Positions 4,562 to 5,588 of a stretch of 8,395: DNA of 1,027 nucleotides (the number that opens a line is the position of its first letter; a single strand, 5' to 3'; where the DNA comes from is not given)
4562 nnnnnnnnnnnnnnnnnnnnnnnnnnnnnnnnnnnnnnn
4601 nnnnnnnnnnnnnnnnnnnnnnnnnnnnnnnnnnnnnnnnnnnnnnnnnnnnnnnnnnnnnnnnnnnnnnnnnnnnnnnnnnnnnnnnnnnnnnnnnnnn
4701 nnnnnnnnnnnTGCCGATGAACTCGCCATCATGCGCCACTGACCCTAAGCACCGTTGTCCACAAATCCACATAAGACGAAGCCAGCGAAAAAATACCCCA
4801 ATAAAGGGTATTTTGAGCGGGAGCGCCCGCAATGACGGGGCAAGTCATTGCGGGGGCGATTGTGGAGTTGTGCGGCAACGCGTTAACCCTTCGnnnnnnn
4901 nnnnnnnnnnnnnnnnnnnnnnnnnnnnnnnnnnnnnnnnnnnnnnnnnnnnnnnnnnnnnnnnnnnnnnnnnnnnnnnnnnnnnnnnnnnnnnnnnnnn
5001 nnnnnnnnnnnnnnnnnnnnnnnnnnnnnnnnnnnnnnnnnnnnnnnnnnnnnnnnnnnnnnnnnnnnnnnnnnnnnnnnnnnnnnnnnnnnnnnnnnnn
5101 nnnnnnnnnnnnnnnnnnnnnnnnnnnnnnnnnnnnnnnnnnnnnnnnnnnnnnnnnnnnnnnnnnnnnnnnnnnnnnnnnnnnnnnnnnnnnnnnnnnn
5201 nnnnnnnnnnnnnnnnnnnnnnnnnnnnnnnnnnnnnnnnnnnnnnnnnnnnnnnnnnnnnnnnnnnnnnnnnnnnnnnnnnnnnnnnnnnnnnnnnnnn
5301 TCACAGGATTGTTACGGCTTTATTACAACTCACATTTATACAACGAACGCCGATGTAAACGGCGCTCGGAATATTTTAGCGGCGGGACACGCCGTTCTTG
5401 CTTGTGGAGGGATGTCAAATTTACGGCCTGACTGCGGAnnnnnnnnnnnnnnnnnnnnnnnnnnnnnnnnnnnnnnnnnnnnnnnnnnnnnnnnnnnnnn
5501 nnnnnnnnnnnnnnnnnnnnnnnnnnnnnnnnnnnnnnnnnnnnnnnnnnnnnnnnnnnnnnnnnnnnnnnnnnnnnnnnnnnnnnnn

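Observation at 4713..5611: Two ~178-bp structured direct repeats bracket a small secreted-protein gene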

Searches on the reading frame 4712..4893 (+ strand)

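Call 52: find_homologous_proteins(query=L002:7094-7612:+, max_evalue=0.00001)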
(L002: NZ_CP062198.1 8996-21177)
Query L002:7094-7612:+ (173 aa): 193 proteins with E <= 0.00001 among 241 candidates; the best 120 are listed.
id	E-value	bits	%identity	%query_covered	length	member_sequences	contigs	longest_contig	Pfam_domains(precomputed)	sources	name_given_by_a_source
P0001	4.9e-111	386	97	100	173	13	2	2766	PF00226.37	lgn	-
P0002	5.1e-94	331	82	100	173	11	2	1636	PF00226.37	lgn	-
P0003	2.6e-92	325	82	100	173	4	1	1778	PF00226.37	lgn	-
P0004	5.0e-92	324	82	100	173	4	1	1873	PF00226.37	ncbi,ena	ncbi:MAG: DnaJ domain-containing protein [Plesiomonas shigelloides]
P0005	2.9e-89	315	79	100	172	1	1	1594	PF00226.37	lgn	-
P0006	6.9e-78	278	70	99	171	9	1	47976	PF00226.37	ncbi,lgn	ncbi:TPA: J domain-containing protein [Serratia marcescens]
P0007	1.2e-77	278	70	99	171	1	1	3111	PF00226.37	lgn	-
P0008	6.6e-75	269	70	99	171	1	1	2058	PF00226.37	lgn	-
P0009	1.4e-74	268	68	99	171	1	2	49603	PF00226.37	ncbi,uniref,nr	ncbi:J domain-containing protein [Photorhabdus temperata]|uniref:Molecular chaperone DnaJ n=1 Tax=Ph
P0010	1.9e-74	267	70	98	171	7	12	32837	PF00226.37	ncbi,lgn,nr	ncbi:DnaJ domain-containing protein [Escherichia coli]|nr:molecular chaperone DnaJ [Salmonella enter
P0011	2.3e-74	267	69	99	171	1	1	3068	PF00226.37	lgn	-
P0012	2.9e-74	267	69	99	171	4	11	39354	PF00226.37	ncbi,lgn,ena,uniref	ncbi:J domain-containing protein [Citrobacter farmeri]|uniref:J domain-containing protein n=1 Tax=Ci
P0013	1.2e-73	265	68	99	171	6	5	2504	PF00226.37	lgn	-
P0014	2.3e-73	264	67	99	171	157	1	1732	PF00226.37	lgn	-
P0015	2.5e-73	264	69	99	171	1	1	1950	PF00226.37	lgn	-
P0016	2.6e-73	263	69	99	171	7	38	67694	PF00226.37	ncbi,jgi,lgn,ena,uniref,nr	ncbi:J domain-containing protein [Yersinia enterocolitica]|uniref:J domain-containing protein n=1 Ta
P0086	4.0e-68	247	64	98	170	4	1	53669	PF00226.37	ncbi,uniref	ncbi:DnaJ domain-containing protein [Aeromonas caviae]|uniref:DnaJ domain-containing protein n=1 Tax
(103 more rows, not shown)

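Call 63: find_encoding_contigs(protein=P0006, flank=3500, max_places=2)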
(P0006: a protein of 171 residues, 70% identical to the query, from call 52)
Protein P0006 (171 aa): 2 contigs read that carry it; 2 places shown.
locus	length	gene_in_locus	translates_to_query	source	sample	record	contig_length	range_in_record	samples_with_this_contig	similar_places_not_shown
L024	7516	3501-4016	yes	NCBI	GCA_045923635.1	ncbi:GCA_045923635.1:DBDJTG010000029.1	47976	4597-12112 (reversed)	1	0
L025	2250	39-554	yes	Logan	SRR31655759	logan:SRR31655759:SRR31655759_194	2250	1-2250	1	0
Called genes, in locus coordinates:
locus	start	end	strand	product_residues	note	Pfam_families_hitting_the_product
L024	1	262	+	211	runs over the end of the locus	-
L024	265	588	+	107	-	-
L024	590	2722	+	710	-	PF01751:Toprim, PF01131:Topoisom_bac, PF13342:Toprim_Crpt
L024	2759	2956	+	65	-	-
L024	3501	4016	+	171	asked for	PF00226:DnaJ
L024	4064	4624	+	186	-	-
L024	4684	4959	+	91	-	-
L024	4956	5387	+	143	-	-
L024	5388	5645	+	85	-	-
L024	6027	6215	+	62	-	-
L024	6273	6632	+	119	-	-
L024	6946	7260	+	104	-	PF09907:HigB_toxin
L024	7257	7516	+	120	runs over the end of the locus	-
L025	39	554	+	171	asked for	PF00226:DnaJ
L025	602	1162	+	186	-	-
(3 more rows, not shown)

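Call 64: find_encoding_contigs(protein=P0001, flank=3500, max_places=3)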
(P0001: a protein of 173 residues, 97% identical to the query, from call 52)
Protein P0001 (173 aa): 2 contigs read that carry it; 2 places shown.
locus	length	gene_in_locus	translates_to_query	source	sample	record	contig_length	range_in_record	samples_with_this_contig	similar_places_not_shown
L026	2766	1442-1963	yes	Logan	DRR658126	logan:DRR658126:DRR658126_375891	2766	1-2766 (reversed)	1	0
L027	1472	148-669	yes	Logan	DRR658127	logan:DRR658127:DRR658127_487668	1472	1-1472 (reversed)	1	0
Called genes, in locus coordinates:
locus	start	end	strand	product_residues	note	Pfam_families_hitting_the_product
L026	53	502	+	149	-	-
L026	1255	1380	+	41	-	-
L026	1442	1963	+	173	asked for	PF00226:DnaJ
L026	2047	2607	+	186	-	-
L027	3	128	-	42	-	?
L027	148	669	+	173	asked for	PF00226:DnaJ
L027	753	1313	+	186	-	-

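Call 65: find_encoding_contigs(protein=P0002, flank=3500, max_places=3)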
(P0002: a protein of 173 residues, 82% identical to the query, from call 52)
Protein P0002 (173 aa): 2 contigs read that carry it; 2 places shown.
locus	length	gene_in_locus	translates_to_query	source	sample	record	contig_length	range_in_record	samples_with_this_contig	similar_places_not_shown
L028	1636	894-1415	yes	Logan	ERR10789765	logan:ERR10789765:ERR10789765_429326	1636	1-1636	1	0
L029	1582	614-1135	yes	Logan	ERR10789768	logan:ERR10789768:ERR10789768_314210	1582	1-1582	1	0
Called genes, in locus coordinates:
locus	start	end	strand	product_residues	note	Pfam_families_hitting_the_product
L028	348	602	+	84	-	-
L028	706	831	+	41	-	-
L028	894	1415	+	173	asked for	PF00226:DnaJ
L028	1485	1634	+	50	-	?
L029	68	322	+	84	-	-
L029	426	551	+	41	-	-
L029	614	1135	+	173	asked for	PF00226:DnaJ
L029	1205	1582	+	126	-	?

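Call 68: find_encoding_contigs(protein=P0010, flank=6000, max_places=2)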
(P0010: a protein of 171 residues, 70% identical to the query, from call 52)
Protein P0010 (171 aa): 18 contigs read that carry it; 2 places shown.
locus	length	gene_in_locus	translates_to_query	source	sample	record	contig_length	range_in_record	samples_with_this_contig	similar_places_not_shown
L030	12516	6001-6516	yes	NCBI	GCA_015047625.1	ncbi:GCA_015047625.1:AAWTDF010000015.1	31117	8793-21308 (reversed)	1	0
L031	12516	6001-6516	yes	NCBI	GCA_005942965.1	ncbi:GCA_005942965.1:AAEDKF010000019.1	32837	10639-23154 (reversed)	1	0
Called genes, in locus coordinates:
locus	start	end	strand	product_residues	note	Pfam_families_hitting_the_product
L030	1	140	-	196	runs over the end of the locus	PF01464:SLT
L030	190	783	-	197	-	PF13091:PLDc_2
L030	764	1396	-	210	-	-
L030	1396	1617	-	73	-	-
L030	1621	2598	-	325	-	PF04610:TrbL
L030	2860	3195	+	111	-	PF12844:HTH_19, PF13560:HTH_31, PF01381:HTH_3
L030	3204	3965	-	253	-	PF01051:Rep3_N, PF21205:Rep3_C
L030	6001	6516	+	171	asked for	PF00226:DnaJ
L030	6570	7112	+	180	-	-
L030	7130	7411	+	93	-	-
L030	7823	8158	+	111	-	-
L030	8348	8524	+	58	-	-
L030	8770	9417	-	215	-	-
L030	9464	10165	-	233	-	-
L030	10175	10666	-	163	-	-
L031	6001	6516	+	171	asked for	PF00226:DnaJ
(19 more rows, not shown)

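Call 69: find_encoding_contigs(protein=P0016, flank=6000, max_places=2)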
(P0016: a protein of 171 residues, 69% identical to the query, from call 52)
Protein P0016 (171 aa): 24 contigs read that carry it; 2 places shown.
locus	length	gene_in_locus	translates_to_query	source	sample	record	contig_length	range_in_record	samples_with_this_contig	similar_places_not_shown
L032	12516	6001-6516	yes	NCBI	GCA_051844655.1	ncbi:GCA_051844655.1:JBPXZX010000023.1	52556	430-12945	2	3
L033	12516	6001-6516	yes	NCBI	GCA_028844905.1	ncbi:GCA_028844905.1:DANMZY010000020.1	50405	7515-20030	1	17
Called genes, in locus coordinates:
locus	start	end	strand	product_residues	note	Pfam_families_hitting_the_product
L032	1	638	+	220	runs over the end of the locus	PF01656:CbiA, PF02374:ArsA_ATPase (faint), PF07015:VirC1 (weak), PF09140:MipZ (faint), PF10609:ParA (weak), PF13614:AAA_31 (faint)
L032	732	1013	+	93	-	-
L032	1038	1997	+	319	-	PF20390:DUF6685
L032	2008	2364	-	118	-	-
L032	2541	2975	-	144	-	-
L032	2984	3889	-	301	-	PF01051:Rep3_N, PF21205:Rep3_C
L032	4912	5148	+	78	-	PF07362:CcdA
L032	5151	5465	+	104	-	PF01845:CcdB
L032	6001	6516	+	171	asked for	PF00226:DnaJ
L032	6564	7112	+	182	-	-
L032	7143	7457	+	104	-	-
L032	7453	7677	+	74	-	-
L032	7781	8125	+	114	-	-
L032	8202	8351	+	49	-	-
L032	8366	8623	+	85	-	-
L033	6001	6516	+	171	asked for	PF00226:DnaJ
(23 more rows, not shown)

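Call 70: find_encoding_contigs(protein=P0086, flank=6000, max_places=2)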
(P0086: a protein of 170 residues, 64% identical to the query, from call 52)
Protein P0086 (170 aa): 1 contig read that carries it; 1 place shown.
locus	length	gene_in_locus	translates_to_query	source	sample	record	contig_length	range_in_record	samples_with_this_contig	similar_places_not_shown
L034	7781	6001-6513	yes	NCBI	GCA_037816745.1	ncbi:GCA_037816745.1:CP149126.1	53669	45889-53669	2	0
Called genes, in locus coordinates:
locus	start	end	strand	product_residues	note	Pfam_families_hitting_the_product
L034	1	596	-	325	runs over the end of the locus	PF04610:TrbL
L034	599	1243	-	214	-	PF07996:T4SS (faint)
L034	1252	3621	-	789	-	PF27097:VirB4_TrbE_N, PF19044:P-loop_TraG (faint), PF03135:CagE_TrbE_VirB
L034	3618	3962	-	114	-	PF05101:VirB3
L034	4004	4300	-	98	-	-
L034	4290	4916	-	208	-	PF01464:SLT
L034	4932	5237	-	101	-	-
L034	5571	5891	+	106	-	-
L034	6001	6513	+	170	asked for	PF00226:DnaJ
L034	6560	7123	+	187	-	-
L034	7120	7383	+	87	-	-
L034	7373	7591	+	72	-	PF20432:Xre-like-HTH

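Call 77: search_dna_similar(query=L002:7094-7612:+, collection=plasmids, mode=protein, max_rows=60, rows=best)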
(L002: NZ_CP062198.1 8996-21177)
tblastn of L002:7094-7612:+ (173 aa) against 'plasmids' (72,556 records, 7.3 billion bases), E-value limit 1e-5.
Records with a match: 2744; places in all: 2788; records where one place covers at least 80% of the query: 2304.
Best place of each record, by identity: >=99% 1; 80-90% 2; 60-80% 1997; <60% 744.
By first word of the organism name: Escherichia 1028; Klebsiella 530; Enterococcus 301; Acinetobacter 265; Enterobacter 145; Salmonella 126; Citrobacter 78; Piscirickettsia 46; Serratia 29; Proteus 28; and 38 more.
By predicted mobility (MOB-suite, as given by PLSDB): conjugative 2217; mobilizable 349; non-mobilizable 178.
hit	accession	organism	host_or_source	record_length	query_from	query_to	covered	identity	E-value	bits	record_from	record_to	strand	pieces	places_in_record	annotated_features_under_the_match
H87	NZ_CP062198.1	Plesiomonas shigelloides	Gentoo penguin,feces,feces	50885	1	173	100%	100.0%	2e-113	360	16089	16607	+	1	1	J domain-containing protein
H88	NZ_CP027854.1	Plesiomonas shigelloides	whole organism,catfish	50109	1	173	100%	80.9%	2e-93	303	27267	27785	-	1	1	DnaJ domain-containing protein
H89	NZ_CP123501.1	Arsenophonus sp. aPb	Lysandra bellargus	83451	1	172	99%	70.9%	1e-75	252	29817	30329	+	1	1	J domain-containing protein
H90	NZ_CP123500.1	Arsenophonus sp. aPb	Lysandra bellargus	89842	1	172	99%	70.9%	1e-75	252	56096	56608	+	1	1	J domain-containing protein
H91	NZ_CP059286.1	Escherichia coli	chicken meat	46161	1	172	99%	70.3%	3e-69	234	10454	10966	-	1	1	DnaJ domain-containing protein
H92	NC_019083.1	Escherichia coli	-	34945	1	172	99%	70.3%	3e-68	231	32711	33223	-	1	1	DnaJ domain-containing protein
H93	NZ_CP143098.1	Klebsiella pasteurii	Homo sapiens,cell culture,rectal swab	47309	1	172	99%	70.3%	3e-68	231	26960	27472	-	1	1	DnaJ domain-containing protein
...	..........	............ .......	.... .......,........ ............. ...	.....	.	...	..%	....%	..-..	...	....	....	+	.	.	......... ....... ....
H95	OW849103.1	Enterobacter cloacae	Homo sapiens,Complejo Asistencial ...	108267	1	172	99%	70.3%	3e-68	231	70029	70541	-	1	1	Chaperone protein DnaJ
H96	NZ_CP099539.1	Pantoea ananatis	Oryza sativa,cell culture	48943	1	173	100%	69.7%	4e-74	248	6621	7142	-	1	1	DnaJ domain-containing protein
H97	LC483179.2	Escherichia coli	Homo sapiens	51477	1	172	99%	69.8%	3e-68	231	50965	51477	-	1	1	none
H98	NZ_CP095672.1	Enterobacter hormaechei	Homo sapiens,Pure culture one microbial ...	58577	1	172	99%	69.8%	3e-68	231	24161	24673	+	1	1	DnaJ domain-containing protein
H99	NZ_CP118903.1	Klebsiella pneumoniae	Homo sapiens,pure culture,blood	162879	1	172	99%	69.8%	3e-68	231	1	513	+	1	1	DnaJ domain-containing protein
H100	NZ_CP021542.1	Klebsiella pneumoniae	-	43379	1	172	99%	69.8%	4e-68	231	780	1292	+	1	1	DnaJ domain-containing protein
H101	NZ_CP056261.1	Klebsiella aerogenes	culture,Wastewater influent sample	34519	1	172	99%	69.8%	4e-68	230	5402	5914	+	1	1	DnaJ domain-containing protein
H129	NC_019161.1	Klebsiella pneumoniae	Homo sapiens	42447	1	172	99%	69.8%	5e-68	230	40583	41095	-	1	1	DnaJ domain-containing protein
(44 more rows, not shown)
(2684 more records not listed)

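Call 78: get_annotated_region(hit=H89, flank=5000)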
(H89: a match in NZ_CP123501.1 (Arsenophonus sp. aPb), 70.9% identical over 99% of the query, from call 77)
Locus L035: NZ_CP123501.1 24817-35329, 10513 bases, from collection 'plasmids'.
description: Arsenophonus sp. aPb plasmid paPb2, complete sequence
organism: Arsenophonus sp. aPb (NCBI taxid 3041619)
taxonomy: Bacteria; Pseudomonadota; Gammaproteobacteria; Enterobacterales; Morganellaceae; Arsenophonus; Arsenophonus sp. aPb
host: -; source: Lysandra bellargus; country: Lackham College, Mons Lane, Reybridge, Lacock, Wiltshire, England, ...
typing (MOB-suite, as given by PLSDB): non-mobilizable
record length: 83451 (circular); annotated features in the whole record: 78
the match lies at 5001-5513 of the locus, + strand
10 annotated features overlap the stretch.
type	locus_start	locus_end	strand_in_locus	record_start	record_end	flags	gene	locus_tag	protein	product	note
CDS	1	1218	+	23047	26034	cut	-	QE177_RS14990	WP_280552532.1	Tn3 family transposase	-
CDS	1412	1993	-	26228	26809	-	-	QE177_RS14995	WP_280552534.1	VOC family protein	-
CDS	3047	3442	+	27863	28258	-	-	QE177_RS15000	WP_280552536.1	hypothetical protein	-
CDS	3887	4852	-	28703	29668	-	-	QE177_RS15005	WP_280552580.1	Rpn family recombination-promoting nuclease/putative transposase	-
CDS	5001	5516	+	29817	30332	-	-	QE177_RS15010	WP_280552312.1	J domain-containing protein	GO:0006457 - protein folding [Evidence IEA]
CDS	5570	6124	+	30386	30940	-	-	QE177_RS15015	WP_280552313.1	hypothetical protein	-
CDS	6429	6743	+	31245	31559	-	-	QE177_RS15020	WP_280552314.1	hypothetical protein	-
CDS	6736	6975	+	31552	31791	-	-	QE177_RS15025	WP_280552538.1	XRE family transcriptional regulator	-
CDS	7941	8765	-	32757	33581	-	-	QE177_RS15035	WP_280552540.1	hypothetical protein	-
CDS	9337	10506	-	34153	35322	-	-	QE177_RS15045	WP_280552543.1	heparan-alpha-glucosaminide N-acetyltransferase domain-containing protein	-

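Call 79: get_annotated_region(hit=H96, flank=5000)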
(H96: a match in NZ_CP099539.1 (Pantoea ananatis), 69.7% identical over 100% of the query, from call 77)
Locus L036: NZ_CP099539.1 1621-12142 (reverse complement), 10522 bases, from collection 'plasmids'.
description: Pantoea ananatis strain JT1-188 plasmid unnamed4
organism: Pantoea ananatis (NCBI taxid 553)
taxonomy: Bacteria; Pseudomonadota; Gammaproteobacteria; Enterobacterales; Erwiniaceae; Pantoea; Pantoea ananatis
host: -; source: Oryza sativa,cell culture; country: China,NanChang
typing (MOB-suite, as given by PLSDB): non-mobilizable
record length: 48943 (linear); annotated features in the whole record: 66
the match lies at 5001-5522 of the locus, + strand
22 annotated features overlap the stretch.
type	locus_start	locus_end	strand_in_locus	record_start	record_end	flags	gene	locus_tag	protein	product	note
CDS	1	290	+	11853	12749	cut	-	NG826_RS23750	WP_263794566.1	hypothetical protein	-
CDS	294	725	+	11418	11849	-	-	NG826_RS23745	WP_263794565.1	hypothetical protein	-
CDS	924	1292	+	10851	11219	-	-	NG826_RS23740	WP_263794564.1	hypothetical protein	-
CDS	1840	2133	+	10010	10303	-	-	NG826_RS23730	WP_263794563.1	hypothetical protein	-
CDS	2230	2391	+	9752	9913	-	-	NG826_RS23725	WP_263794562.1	hypothetical protein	-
CDS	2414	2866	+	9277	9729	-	-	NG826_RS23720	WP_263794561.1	hypothetical protein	-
CDS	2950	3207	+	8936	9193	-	-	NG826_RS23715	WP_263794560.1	hypothetical protein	-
CDS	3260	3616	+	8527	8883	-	-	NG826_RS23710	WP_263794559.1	hypothetical protein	-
CDS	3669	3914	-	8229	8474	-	-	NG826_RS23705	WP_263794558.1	hypothetical protein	-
CDS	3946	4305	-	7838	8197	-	-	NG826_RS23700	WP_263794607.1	helix-turn-helix domain-containing protein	-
CDS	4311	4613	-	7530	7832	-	-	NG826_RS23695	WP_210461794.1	type II toxin-antitoxin system HigB family toxin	-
CDS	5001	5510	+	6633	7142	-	-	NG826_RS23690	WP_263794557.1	DnaJ domain-containing protein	-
CDS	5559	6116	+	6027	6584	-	-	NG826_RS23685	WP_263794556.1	hypothetical protein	-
CDS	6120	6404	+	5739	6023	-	-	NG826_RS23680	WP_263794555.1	hypothetical protein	-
CDS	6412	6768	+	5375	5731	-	-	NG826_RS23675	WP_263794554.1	hypothetical protein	-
CDS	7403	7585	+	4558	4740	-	-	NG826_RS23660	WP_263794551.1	hypothetical protein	-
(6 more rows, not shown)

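Call 80: get_annotated_region(hit=H129, flank=5000)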
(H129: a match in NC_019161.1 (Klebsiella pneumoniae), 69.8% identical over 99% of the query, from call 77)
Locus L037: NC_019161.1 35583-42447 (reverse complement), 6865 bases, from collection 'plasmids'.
description: Klebsiella pneumoniae plasmid pKPC-NY79, complete sequence
organism: Klebsiella pneumoniae (NCBI taxid 573)
taxonomy: Bacteria; Pseudomonadota; Gammaproteobacteria; Enterobacterales; Enterobacteriaceae; Klebsiella; Klebsiella pneumoniae
host: -; source: Homo sapiens; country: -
typing (MOB-suite, as given by PLSDB): conjugative; replicon IncX3; relaxase MOBP; mating-pair formation MPF_T
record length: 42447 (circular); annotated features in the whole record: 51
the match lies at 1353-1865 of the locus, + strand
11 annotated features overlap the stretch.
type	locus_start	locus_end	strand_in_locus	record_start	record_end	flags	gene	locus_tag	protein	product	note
CDS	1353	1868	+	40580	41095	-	-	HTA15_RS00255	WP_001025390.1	DnaJ domain-containing protein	-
CDS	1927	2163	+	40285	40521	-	-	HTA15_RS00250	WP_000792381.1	hypothetical protein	-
CDS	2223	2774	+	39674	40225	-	-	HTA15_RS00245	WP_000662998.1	hypothetical protein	-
CDS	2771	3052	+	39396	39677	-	-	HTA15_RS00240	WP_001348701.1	hypothetical protein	-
CDS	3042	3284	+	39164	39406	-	-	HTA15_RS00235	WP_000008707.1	hypothetical protein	-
CDS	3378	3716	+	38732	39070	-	-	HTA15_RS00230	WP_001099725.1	hypothetical protein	-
CDS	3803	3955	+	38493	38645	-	-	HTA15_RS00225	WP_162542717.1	hypothetical protein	-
CDS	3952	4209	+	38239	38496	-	-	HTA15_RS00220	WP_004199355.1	hypothetical protein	-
CDS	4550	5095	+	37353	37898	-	ddp1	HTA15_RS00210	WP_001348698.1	DNA distortion polypeptide 1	-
CDS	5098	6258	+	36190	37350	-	mobP1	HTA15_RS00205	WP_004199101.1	MobP1 family relaxase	-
CDS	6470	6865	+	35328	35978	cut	-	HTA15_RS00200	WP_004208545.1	transcription termination/antitermination NusG family protein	GO:0006354 - DNA-templated transcription elongation [Evidence IEA]; GO:0006355 - regulation of DNA-templated ...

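Call 96: search_protein_families(proteins=[L002:5363-6031:+, L002:7712-8272:+, L002:8638-9021:+, L003:5203-5847:-], library=ncbifam, max_evalue=0.01)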
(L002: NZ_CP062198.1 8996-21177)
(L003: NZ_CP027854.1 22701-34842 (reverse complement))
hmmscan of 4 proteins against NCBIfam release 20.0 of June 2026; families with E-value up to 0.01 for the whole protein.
L002:5363-6031:+ (222 aa): 7 families
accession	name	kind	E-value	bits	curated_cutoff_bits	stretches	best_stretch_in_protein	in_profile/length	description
NF007361.0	PRK09857.1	equivalog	3.5e-77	259.8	583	2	1-168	91-258/292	recombination-promoting nuclease RpnA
NF007418.0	PRK09956.1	equivalog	5.1e-76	255.6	583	1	1-218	91-304/308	ISNCY family transposase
TIGR01784.1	T_den_put_tspse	subfamily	1.1e-37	130.3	52.1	1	1-218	79-271/273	Rpn family recombination-promoting nuclease/putative transposase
NF004266.1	PRK05687.1-1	equivalog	0.00042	19.8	260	1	140-193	33-86/230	flagellar assembly protein FliH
NF009925.1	PRK13386.1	equivalog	0.0014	17.9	192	1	162-192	44-74/228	flagellar assembly protein FliH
NF004267.1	PRK05687.1-3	equivalog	0.0017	17.6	293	1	144-193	59-108/266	flagellar assembly protein FliH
NF052400.1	M48_BAM_BepA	equivalog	0.0053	15.6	570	1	72-174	347-450/483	beta-barrel assembly-enhancing protease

L002:7712-8272:+ (186 aa): 0 families

L002:8638-9021:+ (127 aa): 0 families

L003:5203-5847:- (214 aa): 2 families
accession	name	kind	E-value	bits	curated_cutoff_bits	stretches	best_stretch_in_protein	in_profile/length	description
TIGR04402.2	mob_CxxC_CxxC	subfamily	1.2e-57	195.1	70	1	14-195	2-180/180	mobilome CxxCx(11)CxxC protein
NF033632.1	SLATT_4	domain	0.0018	18.1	55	1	31-124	17-108/154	SLATT domain-containing protein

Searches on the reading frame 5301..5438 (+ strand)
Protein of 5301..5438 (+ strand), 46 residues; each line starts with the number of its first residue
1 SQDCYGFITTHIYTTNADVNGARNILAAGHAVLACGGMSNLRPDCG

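Call 122: search_protein_families(proteins=[window:5301-5438:+], library=ncbifam, max_evalue=0.01)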
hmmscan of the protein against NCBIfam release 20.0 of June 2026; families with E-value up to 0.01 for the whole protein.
seq(46 aa): 0 families

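Call 126: profile_search(protein=window:5301-5438:+)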
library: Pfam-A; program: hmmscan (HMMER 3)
A. the first sequence (46 residues): domains with independent E <= 10: 1; with E <= 0.001: 0
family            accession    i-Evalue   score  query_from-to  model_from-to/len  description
Cas12f1-like_TNB  PF07282.18      0.092    13.4      13-25         48-60/60  Cas12f1-like, TNB domain
